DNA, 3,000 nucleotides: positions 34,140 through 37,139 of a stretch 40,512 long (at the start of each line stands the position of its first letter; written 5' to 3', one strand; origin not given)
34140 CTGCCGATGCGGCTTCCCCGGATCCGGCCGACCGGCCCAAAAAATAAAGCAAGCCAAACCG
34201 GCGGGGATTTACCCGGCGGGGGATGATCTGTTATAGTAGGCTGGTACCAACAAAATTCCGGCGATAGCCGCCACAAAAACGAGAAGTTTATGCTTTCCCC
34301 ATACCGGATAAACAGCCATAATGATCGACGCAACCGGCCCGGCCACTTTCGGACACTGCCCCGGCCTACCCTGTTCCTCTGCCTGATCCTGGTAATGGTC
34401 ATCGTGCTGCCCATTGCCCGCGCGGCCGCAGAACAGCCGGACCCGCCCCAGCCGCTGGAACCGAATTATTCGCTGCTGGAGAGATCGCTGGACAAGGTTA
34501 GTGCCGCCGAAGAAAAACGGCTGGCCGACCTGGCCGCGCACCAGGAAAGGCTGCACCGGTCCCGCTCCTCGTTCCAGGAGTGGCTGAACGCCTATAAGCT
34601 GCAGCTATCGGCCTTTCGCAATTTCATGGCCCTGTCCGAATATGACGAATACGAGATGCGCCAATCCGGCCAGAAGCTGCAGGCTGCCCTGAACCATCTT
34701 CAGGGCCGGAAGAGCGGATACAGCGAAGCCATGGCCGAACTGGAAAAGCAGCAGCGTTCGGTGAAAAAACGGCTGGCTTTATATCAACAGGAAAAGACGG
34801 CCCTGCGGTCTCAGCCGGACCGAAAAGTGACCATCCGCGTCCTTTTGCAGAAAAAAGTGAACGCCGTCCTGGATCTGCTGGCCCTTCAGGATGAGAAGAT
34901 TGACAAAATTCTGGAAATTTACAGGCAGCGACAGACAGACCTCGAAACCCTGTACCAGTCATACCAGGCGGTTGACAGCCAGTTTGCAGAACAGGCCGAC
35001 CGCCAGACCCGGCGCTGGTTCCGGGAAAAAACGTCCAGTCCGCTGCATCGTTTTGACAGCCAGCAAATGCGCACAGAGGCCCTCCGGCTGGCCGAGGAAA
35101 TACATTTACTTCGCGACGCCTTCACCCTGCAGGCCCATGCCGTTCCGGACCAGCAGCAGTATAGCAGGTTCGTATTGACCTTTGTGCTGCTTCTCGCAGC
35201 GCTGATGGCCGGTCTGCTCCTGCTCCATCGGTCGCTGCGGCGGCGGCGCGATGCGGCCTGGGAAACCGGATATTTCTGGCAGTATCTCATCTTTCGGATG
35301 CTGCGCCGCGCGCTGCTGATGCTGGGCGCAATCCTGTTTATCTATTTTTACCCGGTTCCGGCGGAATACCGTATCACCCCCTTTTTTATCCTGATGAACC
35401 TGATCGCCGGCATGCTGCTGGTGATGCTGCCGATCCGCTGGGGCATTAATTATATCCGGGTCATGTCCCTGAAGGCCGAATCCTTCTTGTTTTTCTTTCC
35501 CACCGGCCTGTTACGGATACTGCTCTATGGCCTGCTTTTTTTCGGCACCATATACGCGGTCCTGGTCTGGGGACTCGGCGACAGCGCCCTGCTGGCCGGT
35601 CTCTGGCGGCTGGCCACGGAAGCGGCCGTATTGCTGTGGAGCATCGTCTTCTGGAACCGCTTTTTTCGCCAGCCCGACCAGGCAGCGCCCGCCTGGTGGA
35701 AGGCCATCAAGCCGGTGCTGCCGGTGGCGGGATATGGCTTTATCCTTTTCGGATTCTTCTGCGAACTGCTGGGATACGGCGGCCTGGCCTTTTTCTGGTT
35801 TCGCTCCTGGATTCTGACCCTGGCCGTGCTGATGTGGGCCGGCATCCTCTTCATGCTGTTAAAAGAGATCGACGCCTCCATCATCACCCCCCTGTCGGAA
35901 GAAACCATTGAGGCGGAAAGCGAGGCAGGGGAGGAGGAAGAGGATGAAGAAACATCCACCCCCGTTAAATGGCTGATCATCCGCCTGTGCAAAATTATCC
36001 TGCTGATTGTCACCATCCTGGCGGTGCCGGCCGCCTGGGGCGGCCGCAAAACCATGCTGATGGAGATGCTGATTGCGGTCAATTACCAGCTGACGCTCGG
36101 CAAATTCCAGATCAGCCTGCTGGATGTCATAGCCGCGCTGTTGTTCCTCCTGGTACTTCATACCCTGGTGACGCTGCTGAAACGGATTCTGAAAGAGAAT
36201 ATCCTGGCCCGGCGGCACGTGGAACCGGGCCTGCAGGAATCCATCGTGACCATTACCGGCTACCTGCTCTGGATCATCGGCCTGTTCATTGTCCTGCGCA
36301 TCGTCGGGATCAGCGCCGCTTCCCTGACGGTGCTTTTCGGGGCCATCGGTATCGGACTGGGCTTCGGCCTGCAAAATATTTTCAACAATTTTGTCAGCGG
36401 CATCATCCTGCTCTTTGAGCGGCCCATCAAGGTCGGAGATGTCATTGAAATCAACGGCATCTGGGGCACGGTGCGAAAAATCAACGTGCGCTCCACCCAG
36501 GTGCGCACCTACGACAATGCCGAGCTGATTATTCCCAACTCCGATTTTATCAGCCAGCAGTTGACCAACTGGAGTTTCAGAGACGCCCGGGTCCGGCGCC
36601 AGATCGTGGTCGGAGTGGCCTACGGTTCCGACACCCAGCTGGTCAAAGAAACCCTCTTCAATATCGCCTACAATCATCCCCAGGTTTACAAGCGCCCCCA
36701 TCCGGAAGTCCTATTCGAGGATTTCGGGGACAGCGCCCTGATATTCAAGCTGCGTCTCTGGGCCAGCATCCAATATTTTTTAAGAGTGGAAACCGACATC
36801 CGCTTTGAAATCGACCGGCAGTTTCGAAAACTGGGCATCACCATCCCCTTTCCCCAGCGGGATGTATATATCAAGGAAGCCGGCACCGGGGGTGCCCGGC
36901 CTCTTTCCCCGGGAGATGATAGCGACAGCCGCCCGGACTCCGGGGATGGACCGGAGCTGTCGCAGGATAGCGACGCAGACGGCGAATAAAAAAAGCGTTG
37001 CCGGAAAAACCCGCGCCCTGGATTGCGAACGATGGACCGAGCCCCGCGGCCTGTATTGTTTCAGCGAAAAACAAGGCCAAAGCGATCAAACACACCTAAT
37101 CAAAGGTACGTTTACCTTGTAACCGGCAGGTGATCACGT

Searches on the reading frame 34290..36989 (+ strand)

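Call 16: search_protein_families(library=pfam, proteins=[window:34290-36989:+], max_evalue=0.00001)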
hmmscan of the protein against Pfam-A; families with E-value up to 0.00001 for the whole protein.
window:34290-36989:+ (899 aa): 2 families
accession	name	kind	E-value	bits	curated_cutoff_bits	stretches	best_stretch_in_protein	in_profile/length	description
PF00924.24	MS_channel_2nd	-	5.8e-25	87.6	20.2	1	696-762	1-67/68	Mechanosensitive ion channel, beta-domain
PF21082.3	MS_channel_3rd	-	5.1e-15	56.1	21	1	772-851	3-87/88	Mechanosensitive ion channel MscS, C-terminal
